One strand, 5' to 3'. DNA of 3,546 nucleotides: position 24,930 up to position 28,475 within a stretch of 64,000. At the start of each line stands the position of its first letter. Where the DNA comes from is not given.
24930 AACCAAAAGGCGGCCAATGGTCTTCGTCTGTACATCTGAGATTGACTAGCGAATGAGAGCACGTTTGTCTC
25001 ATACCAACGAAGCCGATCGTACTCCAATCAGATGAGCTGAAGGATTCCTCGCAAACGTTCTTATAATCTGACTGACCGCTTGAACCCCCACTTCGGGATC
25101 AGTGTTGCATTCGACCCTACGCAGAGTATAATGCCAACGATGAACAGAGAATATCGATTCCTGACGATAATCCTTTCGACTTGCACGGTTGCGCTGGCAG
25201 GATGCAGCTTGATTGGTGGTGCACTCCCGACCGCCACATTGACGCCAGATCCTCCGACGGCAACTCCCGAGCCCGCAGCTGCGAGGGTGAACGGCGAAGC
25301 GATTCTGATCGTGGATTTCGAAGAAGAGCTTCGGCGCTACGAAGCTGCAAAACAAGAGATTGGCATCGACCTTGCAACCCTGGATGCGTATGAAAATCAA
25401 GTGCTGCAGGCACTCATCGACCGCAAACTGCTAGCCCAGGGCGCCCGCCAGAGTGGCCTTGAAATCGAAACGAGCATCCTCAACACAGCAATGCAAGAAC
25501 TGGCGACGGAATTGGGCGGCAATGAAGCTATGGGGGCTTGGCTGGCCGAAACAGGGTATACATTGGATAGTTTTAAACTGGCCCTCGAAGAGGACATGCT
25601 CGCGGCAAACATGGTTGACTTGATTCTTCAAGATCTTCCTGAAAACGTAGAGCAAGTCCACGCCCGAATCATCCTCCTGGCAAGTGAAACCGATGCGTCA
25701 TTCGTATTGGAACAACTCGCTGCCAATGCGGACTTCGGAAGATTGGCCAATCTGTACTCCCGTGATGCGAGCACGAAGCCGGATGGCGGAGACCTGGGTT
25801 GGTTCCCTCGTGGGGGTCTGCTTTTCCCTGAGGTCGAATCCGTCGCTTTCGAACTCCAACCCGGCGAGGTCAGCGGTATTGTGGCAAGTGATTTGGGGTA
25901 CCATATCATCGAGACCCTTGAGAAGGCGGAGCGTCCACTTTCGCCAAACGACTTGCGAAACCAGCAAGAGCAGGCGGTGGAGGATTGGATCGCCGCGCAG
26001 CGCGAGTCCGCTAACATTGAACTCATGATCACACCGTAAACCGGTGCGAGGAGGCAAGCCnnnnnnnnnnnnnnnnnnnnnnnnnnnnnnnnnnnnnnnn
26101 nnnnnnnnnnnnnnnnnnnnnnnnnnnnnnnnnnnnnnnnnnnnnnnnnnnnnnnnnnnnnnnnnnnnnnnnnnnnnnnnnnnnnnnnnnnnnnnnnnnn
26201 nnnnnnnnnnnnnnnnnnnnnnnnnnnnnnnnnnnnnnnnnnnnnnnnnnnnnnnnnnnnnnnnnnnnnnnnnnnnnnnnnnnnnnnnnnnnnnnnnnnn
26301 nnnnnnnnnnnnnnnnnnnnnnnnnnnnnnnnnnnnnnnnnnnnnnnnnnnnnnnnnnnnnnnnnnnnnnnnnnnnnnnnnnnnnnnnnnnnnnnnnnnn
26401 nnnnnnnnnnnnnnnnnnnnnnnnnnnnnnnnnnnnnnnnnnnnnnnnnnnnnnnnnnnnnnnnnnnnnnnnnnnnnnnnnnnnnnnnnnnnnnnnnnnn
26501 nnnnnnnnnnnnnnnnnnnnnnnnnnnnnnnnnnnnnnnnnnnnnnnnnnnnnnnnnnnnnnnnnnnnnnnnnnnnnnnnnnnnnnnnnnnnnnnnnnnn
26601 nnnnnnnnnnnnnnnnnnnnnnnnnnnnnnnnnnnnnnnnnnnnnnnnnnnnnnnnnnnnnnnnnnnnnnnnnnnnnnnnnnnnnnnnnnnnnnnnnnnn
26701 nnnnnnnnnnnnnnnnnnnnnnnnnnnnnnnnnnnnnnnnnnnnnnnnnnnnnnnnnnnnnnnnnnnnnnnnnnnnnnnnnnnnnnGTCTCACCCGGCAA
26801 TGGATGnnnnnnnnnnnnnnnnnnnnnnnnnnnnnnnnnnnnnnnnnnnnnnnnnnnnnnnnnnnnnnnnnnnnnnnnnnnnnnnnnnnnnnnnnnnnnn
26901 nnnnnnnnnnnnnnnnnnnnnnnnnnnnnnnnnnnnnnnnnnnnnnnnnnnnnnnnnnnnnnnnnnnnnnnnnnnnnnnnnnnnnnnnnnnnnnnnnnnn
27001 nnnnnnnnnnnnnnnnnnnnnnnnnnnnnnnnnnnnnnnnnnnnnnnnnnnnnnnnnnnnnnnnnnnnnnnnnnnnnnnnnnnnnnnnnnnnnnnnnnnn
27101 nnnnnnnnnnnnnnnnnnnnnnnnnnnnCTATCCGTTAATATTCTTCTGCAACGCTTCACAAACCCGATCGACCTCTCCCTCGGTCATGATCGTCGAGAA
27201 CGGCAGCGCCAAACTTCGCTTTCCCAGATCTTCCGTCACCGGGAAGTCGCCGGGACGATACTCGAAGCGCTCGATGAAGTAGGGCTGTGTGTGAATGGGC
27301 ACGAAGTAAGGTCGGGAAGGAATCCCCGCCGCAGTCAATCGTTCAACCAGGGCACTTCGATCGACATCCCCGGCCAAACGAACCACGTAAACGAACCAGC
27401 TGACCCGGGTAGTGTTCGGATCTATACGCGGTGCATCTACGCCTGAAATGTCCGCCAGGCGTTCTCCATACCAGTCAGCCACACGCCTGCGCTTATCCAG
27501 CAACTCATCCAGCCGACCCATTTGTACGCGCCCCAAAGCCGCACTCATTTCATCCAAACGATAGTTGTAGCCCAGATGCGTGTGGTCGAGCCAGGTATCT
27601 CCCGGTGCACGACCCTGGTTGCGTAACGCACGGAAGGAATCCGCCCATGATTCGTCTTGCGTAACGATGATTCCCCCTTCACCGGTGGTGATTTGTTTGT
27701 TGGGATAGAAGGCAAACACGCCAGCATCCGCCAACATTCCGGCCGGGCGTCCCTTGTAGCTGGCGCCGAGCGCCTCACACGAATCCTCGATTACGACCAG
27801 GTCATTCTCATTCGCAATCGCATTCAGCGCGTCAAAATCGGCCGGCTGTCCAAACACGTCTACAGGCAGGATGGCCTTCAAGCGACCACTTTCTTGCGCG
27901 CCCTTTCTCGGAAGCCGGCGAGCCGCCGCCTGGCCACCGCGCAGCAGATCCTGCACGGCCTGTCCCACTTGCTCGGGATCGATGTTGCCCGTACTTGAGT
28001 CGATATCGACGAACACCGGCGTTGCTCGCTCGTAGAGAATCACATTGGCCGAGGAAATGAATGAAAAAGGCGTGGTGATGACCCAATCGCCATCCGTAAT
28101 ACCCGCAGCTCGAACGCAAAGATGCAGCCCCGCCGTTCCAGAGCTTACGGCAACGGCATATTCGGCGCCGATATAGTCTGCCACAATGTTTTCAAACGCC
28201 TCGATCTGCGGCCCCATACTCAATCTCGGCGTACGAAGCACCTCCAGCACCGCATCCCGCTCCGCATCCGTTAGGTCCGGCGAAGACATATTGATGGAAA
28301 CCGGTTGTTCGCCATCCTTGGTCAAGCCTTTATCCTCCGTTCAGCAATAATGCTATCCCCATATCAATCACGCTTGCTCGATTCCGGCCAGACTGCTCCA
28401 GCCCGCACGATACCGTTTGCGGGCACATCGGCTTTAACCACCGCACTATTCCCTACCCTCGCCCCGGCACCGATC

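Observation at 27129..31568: Self-contained operon coupling a TPP-dependent 2-oxoacid E1 alpha/beta to amino-sugar synthesis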

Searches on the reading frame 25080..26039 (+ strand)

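Call 55: search_protein_families(library=pfam, proteins=[window:25080-26039:+], max_evalue=0.001)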
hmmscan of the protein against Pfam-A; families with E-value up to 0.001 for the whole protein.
window:25080-26039:+ (319 aa): 6 families
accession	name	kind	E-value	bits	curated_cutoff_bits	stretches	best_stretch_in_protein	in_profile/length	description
PF00639.27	Rotamase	-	1.7e-18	67.8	21.7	1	203-278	19-94/97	PPIC-type PPIASE domain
PF13616.12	Rotamase_3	-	1.3e-16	61.6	22.5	1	203-282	37-115/116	PPIC-type PPIASE domain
PF13624.11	SurA_N_3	-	2.5e-11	44.1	27.2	1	27-178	13-161/162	SurA-like N-terminal domain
PF13623.11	SurA_N_2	-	1.2e-09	38.6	28.5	1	64-140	40-121/145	SurA-like N-terminal domain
PF09312.16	SurA_N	-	3.1e-08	34.2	30.8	1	67-176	5-115/118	SurA N-terminal domain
PF13145.12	Rotamase_2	-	5.7e-08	34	27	1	194-278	24-104/121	PPIC-type PPIASE domain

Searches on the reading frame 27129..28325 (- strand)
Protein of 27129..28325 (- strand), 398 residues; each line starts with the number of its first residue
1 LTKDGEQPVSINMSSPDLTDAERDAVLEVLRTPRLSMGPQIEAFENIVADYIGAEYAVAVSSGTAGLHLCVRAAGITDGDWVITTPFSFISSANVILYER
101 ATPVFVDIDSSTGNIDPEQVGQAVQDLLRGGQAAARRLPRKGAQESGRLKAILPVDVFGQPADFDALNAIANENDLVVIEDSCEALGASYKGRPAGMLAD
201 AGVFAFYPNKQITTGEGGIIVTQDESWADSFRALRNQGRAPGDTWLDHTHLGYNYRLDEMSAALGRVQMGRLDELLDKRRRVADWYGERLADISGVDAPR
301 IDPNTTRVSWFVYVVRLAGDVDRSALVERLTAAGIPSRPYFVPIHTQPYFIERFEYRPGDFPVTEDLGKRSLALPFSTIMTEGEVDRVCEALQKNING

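Call 3: search_protein_families(library=pfam, proteins=[window:27129-28325:-], max_evalue=0.01)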
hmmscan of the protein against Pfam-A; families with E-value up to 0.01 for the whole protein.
window:27129-28325:- (398 aa): 2 families
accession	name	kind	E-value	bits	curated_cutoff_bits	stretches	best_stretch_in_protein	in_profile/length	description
PF01041.23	DegT_DnrJ_EryC1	-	5.5e-114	381.6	19.8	1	18-393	3-360/360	DegT/DnrJ/EryC1/StrS aminotransferase family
PF01212.27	Beta_elim_lyase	-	1.9e-06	27.9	27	1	39-125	32-119/288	Beta-eliminating lyase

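Call 4: search_protein_families(library=ncbifam, proteins=[window:27129-28325:-], max_evalue=0.001)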
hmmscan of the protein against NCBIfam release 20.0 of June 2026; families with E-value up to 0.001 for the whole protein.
window:27129-28325:- (398 aa): 7 families
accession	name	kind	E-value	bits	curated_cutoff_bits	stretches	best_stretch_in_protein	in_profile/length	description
TIGR03588.1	PseC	equivalog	1.1e-88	297.7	423.5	1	14-394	5-378/380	UDP-4-amino-4,6-dideoxy-N-acetyl-beta-L-altrosamine transaminase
TIGR04181.1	NHT_00031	hypoth_equivalog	1.3e-85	287.5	420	1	11-377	1-359/359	LegC family aminotransferase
NF008658.2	PRK11658.1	equivalog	2.6e-62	210.7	631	2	148-395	121-376/379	UDP-4-amino-4-deoxy-L-arabinose aminotransferase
TIGR04427.1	PLP_DesI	equivalog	1.6e-55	188.8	650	2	148-392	138-379/390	dTDP-4-dehydro-6-deoxyglucose aminotransferase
NF011936.0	PRK15407.1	equivalog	6e-48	163.6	423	3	146-239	159-252/440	lipopolysaccharide biosynthesis protein RfbH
NF008687.0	PRK11706.1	equivalog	1e-45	156.1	375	2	148-395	119-373/375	dTDP-4-amino-4,6-dideoxygalactose transaminase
TIGR02379.1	ECA_wecE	subfamily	1.1e-35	123.1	434.85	2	148-395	119-374/376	dTDP-4-amino-4,6-dideoxy-D-glucose transaminase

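Call 85: search_solved_structures(query=window:27129-28325:-, max_evalue=1e-30)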
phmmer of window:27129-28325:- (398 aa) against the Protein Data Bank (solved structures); distinct sequences matched with E-value up to 1e-30: 47.
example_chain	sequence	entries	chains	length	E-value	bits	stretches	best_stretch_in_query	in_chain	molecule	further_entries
3bn1_A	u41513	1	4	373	4.7e-70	239.7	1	11-393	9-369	Perosamine synthetase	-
3dr7_A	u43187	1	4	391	5.7e-70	239.4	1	11-393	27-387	Putative perosamine synthetase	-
3dr4_A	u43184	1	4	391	3.9e-69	236.7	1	11-393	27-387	Putative perosamine synthetase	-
7b0d_A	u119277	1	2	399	2.6e-60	207.6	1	23-391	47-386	Glutamine--scyllo-inositol transaminase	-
7b0m_AAA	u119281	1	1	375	7.9e-59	202.7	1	147-392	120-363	Sugar aminotransferase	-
8sng_A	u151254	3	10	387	5e-52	180.4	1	146-393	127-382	UDP-4-amino-4-deoxy-L-arabinose--oxoglutarate aminotransferase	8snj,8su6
1mdo_A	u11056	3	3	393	9.9e-52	179.4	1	14-393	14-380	ArnB aminotransferase | UDP-4-amino-4-deoxy-L-arabinose--oxoglutarate aminotransferase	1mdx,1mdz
4oca_A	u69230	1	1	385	6.6e-51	176.7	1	14-393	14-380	UDP-4-amino-4-deoxy-L-arabinose--oxoglutarate aminotransferase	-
9bgp_A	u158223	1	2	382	1.3e-50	175.7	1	11-393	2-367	aminotransferase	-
4qgr_A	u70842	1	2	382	2.7e-50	174.6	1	24-390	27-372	DegT/DnrJ/EryC1/StrS aminotransferase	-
4lc3_A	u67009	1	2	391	2.8e-50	174.6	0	148-393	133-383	Putative UDP-4-amino-4-deoxy-l-arabinose--oxoglutarate aminotransferase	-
9bgr_A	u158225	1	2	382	9e-50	172.9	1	11-393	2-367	aminotransferase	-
8vr3_A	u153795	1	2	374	2e-49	171.8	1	11-393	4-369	DegT/DnrJ/EryC1/StrS aminotransferase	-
8vr5_A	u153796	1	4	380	2.6e-49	171.4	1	11-393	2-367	DegT/DnrJ/EryC1/StrS aminotransferase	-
3nyu_A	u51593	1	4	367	4.1e-49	170.7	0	147-393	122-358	Aminotransferase WbpE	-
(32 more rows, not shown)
